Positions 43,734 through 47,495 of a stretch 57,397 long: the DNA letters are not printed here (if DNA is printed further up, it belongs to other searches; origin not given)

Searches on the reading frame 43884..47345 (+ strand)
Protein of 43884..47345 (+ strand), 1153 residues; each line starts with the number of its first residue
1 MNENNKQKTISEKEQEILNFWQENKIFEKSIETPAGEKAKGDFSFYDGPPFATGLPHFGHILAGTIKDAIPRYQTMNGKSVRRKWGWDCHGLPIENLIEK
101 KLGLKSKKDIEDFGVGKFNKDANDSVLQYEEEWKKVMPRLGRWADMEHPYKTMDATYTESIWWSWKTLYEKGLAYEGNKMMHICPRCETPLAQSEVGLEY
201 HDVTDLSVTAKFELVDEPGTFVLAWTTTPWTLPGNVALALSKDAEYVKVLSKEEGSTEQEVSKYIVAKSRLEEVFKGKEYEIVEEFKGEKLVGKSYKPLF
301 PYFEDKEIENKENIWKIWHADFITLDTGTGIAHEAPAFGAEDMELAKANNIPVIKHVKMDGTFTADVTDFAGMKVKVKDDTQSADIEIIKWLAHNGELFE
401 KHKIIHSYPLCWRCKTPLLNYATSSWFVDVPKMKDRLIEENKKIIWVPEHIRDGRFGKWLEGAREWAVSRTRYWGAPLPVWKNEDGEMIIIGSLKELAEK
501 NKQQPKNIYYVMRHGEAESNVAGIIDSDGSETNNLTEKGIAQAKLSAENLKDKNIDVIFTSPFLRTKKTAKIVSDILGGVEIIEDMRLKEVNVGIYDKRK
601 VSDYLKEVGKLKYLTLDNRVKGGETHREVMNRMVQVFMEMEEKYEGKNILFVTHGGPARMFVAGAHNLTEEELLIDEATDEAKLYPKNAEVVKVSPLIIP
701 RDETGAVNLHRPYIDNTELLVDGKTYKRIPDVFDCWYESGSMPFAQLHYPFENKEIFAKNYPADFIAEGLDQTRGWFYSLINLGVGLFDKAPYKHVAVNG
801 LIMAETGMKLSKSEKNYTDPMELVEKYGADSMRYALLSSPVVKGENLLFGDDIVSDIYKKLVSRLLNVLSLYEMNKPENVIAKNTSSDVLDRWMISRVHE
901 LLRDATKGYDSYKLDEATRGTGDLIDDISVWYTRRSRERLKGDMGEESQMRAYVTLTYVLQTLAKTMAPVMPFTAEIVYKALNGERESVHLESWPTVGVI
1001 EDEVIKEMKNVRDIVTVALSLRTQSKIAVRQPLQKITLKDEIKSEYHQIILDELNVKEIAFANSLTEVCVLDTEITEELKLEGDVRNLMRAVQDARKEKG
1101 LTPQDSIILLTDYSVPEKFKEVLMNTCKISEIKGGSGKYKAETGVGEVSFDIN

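Call 11: search_protein_families(library=pfam, proteins=[window:43884-47345:+], max_evalue=0.01)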
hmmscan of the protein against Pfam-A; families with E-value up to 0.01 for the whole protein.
window:43884-47345:+ (1153 aa): 6 families
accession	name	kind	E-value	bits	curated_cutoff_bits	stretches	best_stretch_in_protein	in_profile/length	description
PF00133.28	tRNA-synt_1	-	1.3e-131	439.6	22.7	2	17-508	2-274/414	tRNA synthetases class I (I, L, M and V)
PF00300.27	His_Phos_1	-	6.8e-35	120.9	21.7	1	510-673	2-166/194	Histidine phosphatase superfamily (branch 1)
PF08264.19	Anticodon_1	-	8e-30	104.1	25.1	1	891-1036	1-147/148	Anticodon-binding domain of tRNA ligase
PF09334.17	tRNA-synt_1g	-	3.3e-16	59.5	20.1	2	50-195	8-134/391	tRNA synthetases class I (M)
PF19302.4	DUF5915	-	5.9e-13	49.2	27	1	985-1112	19-145/195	Domain of unknown function (DUF5915)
PF13603.12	tRNA-synt_1_2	-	0.00033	20.6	25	1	211-361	13-144/185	Leucyl-tRNA synthetase, editing domain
